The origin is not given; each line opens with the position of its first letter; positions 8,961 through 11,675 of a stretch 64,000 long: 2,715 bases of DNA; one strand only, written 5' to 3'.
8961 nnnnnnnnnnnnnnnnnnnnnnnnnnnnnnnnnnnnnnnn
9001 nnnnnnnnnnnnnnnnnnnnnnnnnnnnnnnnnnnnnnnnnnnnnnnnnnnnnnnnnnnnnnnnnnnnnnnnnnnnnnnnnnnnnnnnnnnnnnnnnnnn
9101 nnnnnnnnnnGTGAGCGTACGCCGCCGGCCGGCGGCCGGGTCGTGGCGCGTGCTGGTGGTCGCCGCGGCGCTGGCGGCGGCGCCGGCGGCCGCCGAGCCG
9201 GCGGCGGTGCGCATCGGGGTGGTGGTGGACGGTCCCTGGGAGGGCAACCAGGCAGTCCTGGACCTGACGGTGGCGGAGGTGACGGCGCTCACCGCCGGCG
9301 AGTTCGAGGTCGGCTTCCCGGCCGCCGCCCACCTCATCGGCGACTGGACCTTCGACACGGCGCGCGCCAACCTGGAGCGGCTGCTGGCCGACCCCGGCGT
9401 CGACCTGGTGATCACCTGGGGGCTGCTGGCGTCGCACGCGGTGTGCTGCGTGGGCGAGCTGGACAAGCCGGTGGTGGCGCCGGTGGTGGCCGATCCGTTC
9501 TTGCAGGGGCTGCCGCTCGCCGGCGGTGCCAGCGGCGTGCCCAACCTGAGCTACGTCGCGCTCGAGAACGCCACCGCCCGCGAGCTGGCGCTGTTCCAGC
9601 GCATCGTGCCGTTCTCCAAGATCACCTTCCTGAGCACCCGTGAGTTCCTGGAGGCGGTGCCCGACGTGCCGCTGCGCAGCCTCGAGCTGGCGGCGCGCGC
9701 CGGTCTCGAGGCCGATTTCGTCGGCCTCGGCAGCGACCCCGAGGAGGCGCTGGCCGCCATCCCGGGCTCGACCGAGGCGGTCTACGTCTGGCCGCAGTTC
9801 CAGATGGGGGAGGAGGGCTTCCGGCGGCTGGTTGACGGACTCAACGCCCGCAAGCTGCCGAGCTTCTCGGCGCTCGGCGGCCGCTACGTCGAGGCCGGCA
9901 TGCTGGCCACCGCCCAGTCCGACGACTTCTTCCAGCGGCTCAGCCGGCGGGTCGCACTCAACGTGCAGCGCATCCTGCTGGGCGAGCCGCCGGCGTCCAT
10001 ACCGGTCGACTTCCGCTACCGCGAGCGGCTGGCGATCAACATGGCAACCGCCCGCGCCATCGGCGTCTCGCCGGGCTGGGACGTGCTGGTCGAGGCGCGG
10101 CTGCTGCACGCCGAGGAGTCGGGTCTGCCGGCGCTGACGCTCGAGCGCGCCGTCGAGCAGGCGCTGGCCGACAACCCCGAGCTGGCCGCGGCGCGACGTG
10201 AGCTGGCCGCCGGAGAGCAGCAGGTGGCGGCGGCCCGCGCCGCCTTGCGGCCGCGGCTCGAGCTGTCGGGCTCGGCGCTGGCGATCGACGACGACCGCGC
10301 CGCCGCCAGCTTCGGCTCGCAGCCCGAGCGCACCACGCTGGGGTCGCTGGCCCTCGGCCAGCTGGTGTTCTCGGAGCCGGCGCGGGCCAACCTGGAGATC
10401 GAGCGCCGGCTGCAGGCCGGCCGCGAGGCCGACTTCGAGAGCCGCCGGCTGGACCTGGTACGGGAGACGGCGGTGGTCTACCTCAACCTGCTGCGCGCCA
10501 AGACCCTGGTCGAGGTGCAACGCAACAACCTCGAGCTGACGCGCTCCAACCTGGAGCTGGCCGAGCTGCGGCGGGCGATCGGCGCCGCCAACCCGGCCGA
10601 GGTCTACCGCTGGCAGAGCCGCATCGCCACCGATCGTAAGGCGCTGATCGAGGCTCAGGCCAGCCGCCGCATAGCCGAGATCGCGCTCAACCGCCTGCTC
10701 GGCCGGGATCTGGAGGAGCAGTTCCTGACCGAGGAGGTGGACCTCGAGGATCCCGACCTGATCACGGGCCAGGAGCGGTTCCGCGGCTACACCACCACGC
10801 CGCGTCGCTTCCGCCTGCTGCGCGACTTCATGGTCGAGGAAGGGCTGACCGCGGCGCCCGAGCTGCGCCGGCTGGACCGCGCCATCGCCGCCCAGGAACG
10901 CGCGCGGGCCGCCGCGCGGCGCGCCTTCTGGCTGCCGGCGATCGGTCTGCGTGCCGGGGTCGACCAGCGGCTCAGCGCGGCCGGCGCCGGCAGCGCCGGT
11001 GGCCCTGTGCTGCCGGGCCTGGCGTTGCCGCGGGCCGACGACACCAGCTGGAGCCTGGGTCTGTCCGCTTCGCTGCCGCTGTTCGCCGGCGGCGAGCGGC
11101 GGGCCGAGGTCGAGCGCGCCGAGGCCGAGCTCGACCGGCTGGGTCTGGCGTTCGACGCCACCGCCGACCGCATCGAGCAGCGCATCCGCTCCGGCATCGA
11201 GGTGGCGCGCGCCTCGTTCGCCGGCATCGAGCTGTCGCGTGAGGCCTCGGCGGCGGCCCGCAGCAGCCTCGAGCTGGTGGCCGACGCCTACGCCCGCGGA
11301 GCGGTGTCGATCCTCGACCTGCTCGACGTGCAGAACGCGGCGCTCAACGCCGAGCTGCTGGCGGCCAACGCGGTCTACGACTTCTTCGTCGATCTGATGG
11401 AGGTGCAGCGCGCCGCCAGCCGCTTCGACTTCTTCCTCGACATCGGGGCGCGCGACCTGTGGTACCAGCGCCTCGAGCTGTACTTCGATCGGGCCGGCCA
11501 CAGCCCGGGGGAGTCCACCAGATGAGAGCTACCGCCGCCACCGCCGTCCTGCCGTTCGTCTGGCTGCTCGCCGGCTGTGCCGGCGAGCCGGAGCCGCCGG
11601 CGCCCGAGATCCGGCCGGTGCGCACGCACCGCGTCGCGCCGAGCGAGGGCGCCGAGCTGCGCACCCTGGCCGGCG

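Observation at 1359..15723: Unclassified amino-acid/peptide-tailoring gene set translationally hard-wired to an RND exporter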

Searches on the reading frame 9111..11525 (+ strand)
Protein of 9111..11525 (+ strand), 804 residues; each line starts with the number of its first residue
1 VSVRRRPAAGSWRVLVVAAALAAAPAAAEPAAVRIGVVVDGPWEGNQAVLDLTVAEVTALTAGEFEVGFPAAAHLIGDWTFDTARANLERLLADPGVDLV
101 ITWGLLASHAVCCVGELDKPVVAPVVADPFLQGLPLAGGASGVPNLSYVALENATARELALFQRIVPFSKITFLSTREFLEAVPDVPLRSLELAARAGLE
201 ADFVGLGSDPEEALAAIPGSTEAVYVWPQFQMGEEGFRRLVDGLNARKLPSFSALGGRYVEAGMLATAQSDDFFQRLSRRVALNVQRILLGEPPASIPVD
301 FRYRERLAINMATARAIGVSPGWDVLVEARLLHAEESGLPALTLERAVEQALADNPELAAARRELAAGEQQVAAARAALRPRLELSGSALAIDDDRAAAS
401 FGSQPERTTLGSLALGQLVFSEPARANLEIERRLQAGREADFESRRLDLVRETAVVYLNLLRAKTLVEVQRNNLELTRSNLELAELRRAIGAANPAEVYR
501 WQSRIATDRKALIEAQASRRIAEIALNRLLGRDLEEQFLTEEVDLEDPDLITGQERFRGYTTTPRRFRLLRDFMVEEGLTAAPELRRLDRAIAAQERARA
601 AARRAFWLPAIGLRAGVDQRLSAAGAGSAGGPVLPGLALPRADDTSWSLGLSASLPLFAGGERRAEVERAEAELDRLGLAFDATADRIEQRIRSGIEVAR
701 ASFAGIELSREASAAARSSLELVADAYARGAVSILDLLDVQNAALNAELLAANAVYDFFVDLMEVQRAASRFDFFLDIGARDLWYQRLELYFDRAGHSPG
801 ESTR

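Call 3: search_protein_families(library=pfam, proteins=[window:9111-11525:+], max_evalue=0.001)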
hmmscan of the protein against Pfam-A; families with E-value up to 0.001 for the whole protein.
window:9111-11525:+ (804 aa): 2 families
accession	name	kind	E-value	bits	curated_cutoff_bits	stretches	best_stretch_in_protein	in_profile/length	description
PF02321.23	OEP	-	3.8e-43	147.9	22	2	344-531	1-187/187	Outer membrane efflux protein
PF04392.18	ABC_sub_bind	-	9.9e-08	32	25.9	1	89-329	53-289/293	ABC transporter substrate binding protein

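Call 4: search_protein_families(library=ncbifam, proteins=[window:9111-11525:+], max_evalue=0.001)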
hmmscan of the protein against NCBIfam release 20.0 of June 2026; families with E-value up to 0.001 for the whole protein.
window:9111-11525:+ (804 aa): 6 families
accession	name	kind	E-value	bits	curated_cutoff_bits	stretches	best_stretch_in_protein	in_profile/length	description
TIGR01844.1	type_I_sec_TolC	subfamily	2.1e-45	155.5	225.15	2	341-535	2-197/414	TolC family outer membrane protein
TIGR01845.1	outer_NodT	subfamily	6e-23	81.4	210.05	2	344-537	59-255/460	efflux transporter outer membrane subunit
NF007002.0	PRK09465.1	equivalog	3.7e-21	75.2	495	2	605-769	265-423/460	outer membrane channel protein TolC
NF045679.1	DiMtlExpIhpA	equivalog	2.1e-07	30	650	1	324-524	15-202/424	divalent metal ion exporter subunit IhpA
NF052390.1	efflux_OMP_AbuO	equivalog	7.1e-05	21.7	700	1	649-770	310-431/447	multidrug efflux outer membrane protein AbuO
NF041285.1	ABC_SBP_TrpX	equivalog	0.00027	20.1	390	1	118-321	112-313/322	tryptophan ABC transporter substrate-binding protein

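Call 56: find_homologous_proteins(query=window:9111-11522:+, max_evalue=1e-10)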
Query window:9111-11522:+ (804 aa): 669 proteins with E <= 1e-10 among 8000 candidates; the best 120 are listed.
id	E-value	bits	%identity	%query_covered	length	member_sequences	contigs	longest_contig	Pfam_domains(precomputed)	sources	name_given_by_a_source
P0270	0.0e+0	1700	100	100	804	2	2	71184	PF02321.24,PF04392.19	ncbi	-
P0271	0.0e+0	1074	67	96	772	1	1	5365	PF02321.24,PF04392.19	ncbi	-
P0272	0.0e+0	1058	65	94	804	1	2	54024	PF02321.24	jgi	jgi:outer membrane protein TolC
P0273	0.0e+0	1054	65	95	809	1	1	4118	PF02321.24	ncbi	-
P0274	0.0e+0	1054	65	95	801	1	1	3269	PF02321.24,PF04392.19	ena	-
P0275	0.0e+0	1053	64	99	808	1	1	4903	PF02321.24,PF04392.19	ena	-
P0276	0.0e+0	1052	65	95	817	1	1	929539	PF02321.24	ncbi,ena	-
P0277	0.0e+0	1042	62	96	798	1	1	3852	PF02321.24,PF04392.19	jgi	jgi:outer membrane protein TolC/ABC-type uncharacterized transport system substrate-binding protein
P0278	0.0e+0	1040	64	97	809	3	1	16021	PF02321.24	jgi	jgi:outer membrane protein TolC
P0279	0.0e+0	1040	62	100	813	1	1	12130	PF02321.24,PF04392.19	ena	-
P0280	0.0e+0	1035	65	94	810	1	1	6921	PF02321.24,PF04392.19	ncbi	-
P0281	0.0e+0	1034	64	98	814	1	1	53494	PF02321.24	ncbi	-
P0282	0.0e+0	1030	64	95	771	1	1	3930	PF02321.24,PF04392.19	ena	-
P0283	0.0e+0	1023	64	97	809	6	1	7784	PF02321.24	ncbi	-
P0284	0.0e+0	1023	62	97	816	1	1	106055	PF02321.24,PF04392.19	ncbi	-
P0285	8.1e-298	1008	62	96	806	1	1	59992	PF02321.24,PF04392.19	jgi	jgi:outer membrane protein TolC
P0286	7.2e-294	995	60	99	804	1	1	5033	PF02321.24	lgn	-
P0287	5.4e-292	989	63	93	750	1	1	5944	PF02321.24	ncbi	ncbi:MAG: TolC family protein, partial [Thermoanaerobaculia bacterium]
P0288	1.6e-291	987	61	96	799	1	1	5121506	PF02321.24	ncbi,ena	-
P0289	1.1e-286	971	61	96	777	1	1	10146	PF02321.24,PF04392.19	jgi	jgi:outer membrane protein TolC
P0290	2.1e-284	964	59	95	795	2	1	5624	PF02321.24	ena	-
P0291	9.5e-275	932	58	98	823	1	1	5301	PF02321.24,PF04392.19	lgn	-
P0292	4.1e-271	920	57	96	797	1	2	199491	PF02321.24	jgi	-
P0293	1.7e-270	918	58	93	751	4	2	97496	PF02321.24,PF04392.19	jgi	jgi:outer membrane protein TolC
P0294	3.0e-269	914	59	95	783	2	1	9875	PF02321.24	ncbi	-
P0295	6.0e-269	913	59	94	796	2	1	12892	PF02321.24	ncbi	-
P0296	1.1e-268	912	57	98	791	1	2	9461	PF02321.24,PF04392.19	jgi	jgi:outer membrane protein TolC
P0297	1.5e-268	911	58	97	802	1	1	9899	PF02321.24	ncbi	-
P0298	3.6e-268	910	58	96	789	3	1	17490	PF02321.24,PF04392.19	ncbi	-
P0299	4.9e-268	910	58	96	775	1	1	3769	PF02321.24,PF04392.19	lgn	-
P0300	2.6e-266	904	62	88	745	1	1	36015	PF02321.24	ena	-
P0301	2.2e-264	898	56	97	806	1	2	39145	PF02321.24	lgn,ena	-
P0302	1.6e-263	895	56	100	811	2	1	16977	PF02321.24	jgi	jgi:outer membrane protein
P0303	5.8e-263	893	57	93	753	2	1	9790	PF02321.24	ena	-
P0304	2.7e-262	891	56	98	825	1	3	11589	PF02321.24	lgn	-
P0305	7.8e-262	889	55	98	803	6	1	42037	PF02321.24,PF04392.19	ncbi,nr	ncbi:MAG: TolC family protein [Acidobacteria bacterium]|nr:TolC family protein [Acidobacteriota bact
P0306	3.1e-261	887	57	95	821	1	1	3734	PF02321.24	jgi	-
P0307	7.9e-260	882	57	97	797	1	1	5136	PF02321.24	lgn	-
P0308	2.2e-258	878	55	97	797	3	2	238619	PF02321.24,PF04392.19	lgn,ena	-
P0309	7.5e-257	873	55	97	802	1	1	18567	PF02321.24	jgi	-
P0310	7.6e-257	873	56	96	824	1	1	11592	PF02321.24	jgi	jgi:outer membrane protein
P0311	1.1e-256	872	58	92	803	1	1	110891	PF02321.24,PF04392.19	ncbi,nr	ncbi:MAG: TolC family protein [bacterium]|nr:TolC family protein [bacterium]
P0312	2.7e-255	867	56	96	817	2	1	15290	PF02321.24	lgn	-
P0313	2.8e-255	867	55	96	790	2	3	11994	PF02321.24,PF04392.19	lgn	-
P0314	5.5e-255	866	56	96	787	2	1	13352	PF02321.24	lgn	-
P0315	6.6e-255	866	56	96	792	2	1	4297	PF02321.24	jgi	jgi:outer membrane protein TolC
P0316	9.8e-254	862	56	97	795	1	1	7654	PF02321.24,PF04392.19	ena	-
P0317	1.1e-253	862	55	98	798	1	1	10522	PF02321.24,PF04392.19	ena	-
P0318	4.1e-253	860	55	96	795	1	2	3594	PF02321.24,PF04392.19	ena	-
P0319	6.0e-253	860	53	97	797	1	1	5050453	PF02321.24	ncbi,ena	-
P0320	1.2e-252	859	54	98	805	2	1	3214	PF02321.24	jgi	-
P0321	6.5e-252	856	55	99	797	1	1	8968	PF02321.24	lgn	-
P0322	1.2e-251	855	55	97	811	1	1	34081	PF02321.24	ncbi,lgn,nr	ncbi:MAG: TolC family protein [Acidobacteriota bacterium]|nr:TolC family protein [Acidobacteriota ba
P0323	2.0e-251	855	55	98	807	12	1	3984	PF02321.24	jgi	jgi:outer membrane protein TolC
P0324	2.9e-251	854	56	97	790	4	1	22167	PF02321.24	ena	-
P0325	1.1e-250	852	56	95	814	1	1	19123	PF02321.24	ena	-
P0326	4.9e-250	850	57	94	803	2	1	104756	PF02321.24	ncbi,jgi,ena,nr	ncbi:MAG: TolC family protein [Acidobacteriota bacterium]|nr:TolC family protein [Acidobacteriota ba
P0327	6.7e-250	850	54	97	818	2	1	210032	PF02321.24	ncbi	-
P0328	7.1e-250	850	61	85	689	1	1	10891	PF02321.24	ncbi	-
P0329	7.5e-250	850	54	98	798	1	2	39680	PF02321.24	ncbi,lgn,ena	-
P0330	7.8e-250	849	52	98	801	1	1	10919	PF02321.24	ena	-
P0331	1.0e-249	849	55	97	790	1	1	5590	PF02321.24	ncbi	-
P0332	1.0e-249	849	54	98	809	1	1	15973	PF02321.24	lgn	-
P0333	1.9e-249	848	55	96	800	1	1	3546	PF02321.24,PF04392.19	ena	-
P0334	2.1e-249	848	54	95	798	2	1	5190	PF02321.24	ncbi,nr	ncbi:MAG: TolC family protein [Acidobacteria bacterium]|nr:TolC family protein [Acidobacteriota bact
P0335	2.8e-249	848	55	96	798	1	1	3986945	PF02321.24,PF04392.19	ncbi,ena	-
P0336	9.2e-249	846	53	97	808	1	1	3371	PF02321.24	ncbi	-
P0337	1.8e-248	845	53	95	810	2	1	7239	PF02321.24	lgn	-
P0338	2.5e-248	844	54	97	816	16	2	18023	PF02321.24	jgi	jgi:outer membrane protein TolC/ABC-type uncharacterized transport system substrate-binding protein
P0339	3.4e-248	844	64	82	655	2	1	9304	PF02321.24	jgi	jgi:outer membrane protein TolC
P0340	5.2e-248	843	55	98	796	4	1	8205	PF02321.24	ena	-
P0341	5.4e-248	843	54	98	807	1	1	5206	PF02321.24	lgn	-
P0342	1.1e-247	842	54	95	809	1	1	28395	PF02321.24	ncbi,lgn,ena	-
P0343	2.9e-247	841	54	96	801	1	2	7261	PF02321.24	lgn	-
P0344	5.3e-247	840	53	97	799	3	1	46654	PF02321.24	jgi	jgi:outer membrane protein TolC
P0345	8.9e-247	839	53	97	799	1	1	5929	PF02321.24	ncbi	-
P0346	1.3e-246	839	56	96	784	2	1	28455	PF02321.24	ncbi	ncbi:MAG: TolC family protein [Thermoanaerobaculia bacterium]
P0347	2.0e-246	838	52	100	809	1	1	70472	PF02321.24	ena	-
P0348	2.1e-246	838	53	95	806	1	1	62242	PF02321.24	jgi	-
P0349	5.2e-246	837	53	95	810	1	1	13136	PF02321.24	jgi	-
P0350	6.2e-246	837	54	97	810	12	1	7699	PF02321.24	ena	-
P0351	4.3e-245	834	55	95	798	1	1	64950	PF02321.24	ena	-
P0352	5.1e-245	834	54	97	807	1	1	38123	PF02321.24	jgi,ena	-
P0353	5.8e-244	830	53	97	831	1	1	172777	PF02321.24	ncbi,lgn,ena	-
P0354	6.7e-244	830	55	95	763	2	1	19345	PF02321.24,PF04392.19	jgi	-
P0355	8.5e-244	829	53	95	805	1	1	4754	PF02321.24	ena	-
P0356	2.6e-243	828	56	93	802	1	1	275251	PF02321.24,PF04392.19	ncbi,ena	-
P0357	3.6e-243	827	54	95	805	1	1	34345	PF02321.24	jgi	jgi:outer membrane protein TolC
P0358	8.8e-243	826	53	96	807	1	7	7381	PF02321.24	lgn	-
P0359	1.6e-242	825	53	96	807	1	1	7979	PF02321.24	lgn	-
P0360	2.5e-241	821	52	98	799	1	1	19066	PF02321.24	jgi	jgi:outer membrane protein TolC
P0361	1.0e-240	819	52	96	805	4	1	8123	PF02321.24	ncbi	-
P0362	3.6e-240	817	54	96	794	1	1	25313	PF02321.24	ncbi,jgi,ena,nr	ncbi:MAG: TolC family protein [Acidobacteriota bacterium]|nr:TolC family protein [Acidobacteriota ba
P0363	6.0e-240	817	52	97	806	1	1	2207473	PF02321.24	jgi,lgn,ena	-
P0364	1.1e-239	816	51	98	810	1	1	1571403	PF02321.24,PF04392.19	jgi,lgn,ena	-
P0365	2.3e-239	815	54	96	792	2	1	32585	PF02321.24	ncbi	-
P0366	6.2e-239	813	53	97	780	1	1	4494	PF02321.24,PF04392.19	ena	-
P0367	1.2e-238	812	53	95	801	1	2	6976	PF02321.24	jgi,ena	-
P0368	5.6e-238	810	52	97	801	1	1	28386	PF02321.24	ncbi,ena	-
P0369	2.2e-237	808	54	96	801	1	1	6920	PF02321.24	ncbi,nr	ncbi:MAG: TolC family protein [Acidobacteria bacterium]|nr:TolC family protein [Acidobacteriota bact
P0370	2.7e-237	808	51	98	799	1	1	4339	PF02321.24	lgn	-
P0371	1.2e-236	806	54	96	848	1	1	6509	PF02321.24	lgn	-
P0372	2.0e-236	805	54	97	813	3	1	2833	PF02321.24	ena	-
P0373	1.8e-233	795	51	96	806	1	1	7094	PF02321.24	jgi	jgi:outer membrane protein TolC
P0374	8.4e-233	793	52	97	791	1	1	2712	PF02321.24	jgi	jgi:outer membrane protein TolC/ABC-type uncharacterized transport system substrate-binding protein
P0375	1.4e-232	792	51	96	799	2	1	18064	PF02321.24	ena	-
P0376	1.4e-228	779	53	95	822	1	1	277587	PF02321.24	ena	-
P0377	2.3e-228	778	51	98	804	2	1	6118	PF02321.24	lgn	-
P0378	2.7e-228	778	54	88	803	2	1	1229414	PF02321.24,PF04392.19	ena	-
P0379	8.2e-228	777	53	96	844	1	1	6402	PF02321.24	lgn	-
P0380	1.5e-226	772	52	95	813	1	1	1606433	PF02321.24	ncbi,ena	-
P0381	4.2e-224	764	51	95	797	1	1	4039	PF02321.24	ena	-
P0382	8.7e-224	763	50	95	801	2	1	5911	PF02321.24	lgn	-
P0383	2.8e-222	758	51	96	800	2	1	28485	PF02321.24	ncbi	-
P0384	1.1e-221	756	50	95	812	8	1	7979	PF02321.24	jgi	jgi:outer membrane protein TolC/ABC-type uncharacterized transport system substrate-binding protein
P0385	2.0e-221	755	52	97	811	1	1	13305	PF02321.24,PF04392.19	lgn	-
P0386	3.3e-221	755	50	97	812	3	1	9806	PF02321.24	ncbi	-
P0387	3.7e-220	751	50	97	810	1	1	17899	PF02321.24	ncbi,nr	ncbi:MAG: TolC family protein [bacterium]|nr:TolC family protein [bacterium]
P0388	3.8e-220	751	50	97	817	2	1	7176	PF02321.24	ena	-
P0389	7.5e-220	750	49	98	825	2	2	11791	PF02321.24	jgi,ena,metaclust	metaclust:\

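Call 57: find_encoding_contigs(protein=P0276, flank=7000, max_places=1)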
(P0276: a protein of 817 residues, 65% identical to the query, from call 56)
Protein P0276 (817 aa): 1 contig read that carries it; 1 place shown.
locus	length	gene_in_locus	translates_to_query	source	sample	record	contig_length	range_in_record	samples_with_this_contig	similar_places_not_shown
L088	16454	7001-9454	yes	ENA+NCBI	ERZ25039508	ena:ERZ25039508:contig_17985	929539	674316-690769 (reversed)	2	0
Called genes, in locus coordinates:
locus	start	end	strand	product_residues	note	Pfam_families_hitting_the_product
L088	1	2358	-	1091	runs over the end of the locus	PF00072:Response_reg (weak), PF00990:GGDEF, PF00563:EAL, PF00990:GGDEF, PF00563:EAL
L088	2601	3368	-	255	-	PF19458:DUF5995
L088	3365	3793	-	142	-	PF00293:NUDIX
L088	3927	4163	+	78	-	-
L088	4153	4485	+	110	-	PF02452:PemK_toxin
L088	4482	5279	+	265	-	PF00106:adh_short, PF08659:KR, PF23441:SDR, PF01370:Epimerase (weak), PF13460:NAD_binding_10, PF13561:adh_short_C2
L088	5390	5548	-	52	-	-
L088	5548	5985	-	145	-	PF01850:PIN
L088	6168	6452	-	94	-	PF02604:PhdYeFM_antitox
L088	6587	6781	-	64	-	-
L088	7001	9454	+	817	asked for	PF02321:OEP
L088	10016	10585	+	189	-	PF25954:Beta-barrel_RND_2, PF25990:Beta-barrel_YknX (weak), PF26002:Beta-barrel_AprE (weak), PF25989:YknX_C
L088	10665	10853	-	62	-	-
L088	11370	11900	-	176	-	-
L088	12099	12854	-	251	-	-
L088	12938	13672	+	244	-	PF00873:ACR_tran, PF02355:SecD_SecF_C, PF03176:MMPL (weak)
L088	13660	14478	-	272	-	PF06764:DUF1223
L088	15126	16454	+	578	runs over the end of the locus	PF00082:Peptidase_S8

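Call 58: find_encoding_contigs(protein=P0288, flank=7000, max_places=1)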
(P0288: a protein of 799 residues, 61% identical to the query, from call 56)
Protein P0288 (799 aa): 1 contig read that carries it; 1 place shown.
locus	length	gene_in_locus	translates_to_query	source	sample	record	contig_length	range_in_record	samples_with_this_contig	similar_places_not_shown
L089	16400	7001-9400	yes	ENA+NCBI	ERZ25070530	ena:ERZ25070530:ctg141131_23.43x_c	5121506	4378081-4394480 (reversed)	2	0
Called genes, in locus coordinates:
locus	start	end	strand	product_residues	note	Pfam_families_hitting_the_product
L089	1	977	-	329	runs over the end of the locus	-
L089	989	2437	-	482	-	PF02386:TrkH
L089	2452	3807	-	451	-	PF00070:Pyr_redox (faint), PF01262:AlaDh_PNT_C (faint), PF02254:TrkA_N, PF07992:Pyr_redox_2 (faint), PF13241:NAD_binding_7 (faint), PF02080:TrkA_C, PF02254:TrkA_N, PF02080:TrkA_C, +1 more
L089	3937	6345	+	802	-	PF13620:CarboxypepD_reg, PF13715:CarbopepD_reg_2 (weak), PF07715:Plug, PF00593:TonB_dep_Rec_b-barrel, PF14905:OMP_b-brl_3 (faint)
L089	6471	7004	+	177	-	PF13590:DUF4136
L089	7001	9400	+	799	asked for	PF02321:OEP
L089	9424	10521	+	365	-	PF00364:Biotin_lipoyl (faint), PF25973:BSH_CzcB (weak), PF25917:BSH_RND, PF25885:HH_EMRA (weak), PF25876:HH_MFP_RND, PF25954:Beta-barrel_RND_2, PF25967:RND-MFP_C, PF25989:YknX_C, +1 more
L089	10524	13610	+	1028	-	PF00873:ACR_tran, PF02355:SecD_SecF_C (weak)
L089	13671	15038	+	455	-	PF13360:PQQ_2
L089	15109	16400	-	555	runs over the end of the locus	-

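Call 59: find_encoding_contigs(protein=P0364, flank=7000, max_places=1)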
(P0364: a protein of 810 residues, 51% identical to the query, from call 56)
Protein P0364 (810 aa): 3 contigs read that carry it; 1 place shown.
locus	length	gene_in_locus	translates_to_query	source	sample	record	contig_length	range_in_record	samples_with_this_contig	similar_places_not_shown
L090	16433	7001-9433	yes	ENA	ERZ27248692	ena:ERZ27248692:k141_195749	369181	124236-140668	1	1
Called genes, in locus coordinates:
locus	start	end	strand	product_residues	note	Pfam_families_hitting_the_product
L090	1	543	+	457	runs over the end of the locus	PF01979:Amidohydro_1, PF07969:Amidohydro_3 (weak)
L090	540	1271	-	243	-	-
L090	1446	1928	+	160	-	-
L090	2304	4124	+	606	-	PF07715:Plug, PF00593:TonB_dep_Rec_b-barrel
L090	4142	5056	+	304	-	PF01497:Peripla_BP_2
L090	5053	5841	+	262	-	PF00005:ABC_tran, PF02463:SMC_N (faint), PF13304:AAA_21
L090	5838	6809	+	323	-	PF01032:FecCD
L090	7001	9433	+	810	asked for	PF04392:ABC_sub_bind (weak), PF02321:OEP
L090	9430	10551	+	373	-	PF25917:BSH_RND (weak), PF25973:BSH_CzcB, PF25881:HH_YBHG (faint), PF25876:HH_MFP_RND, PF25954:Beta-barrel_RND_2, PF25989:YknX_C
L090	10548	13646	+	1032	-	PF00873:ACR_tran, PF02355:SecD_SecF_C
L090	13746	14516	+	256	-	PF01557:FAA_hydrolase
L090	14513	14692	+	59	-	-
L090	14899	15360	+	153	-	-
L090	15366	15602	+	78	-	PF09527:ATPase_gene1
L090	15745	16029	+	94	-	-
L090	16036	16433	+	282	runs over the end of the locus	PF00119:ATP-synt_A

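Call 76: search_protein_families(library=padloc, proteins=[window:9111-11522:+], max_evalue=0.01)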
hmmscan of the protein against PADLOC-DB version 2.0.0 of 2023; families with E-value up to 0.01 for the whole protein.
window:9111-11522:+ (804 aa): 0 families
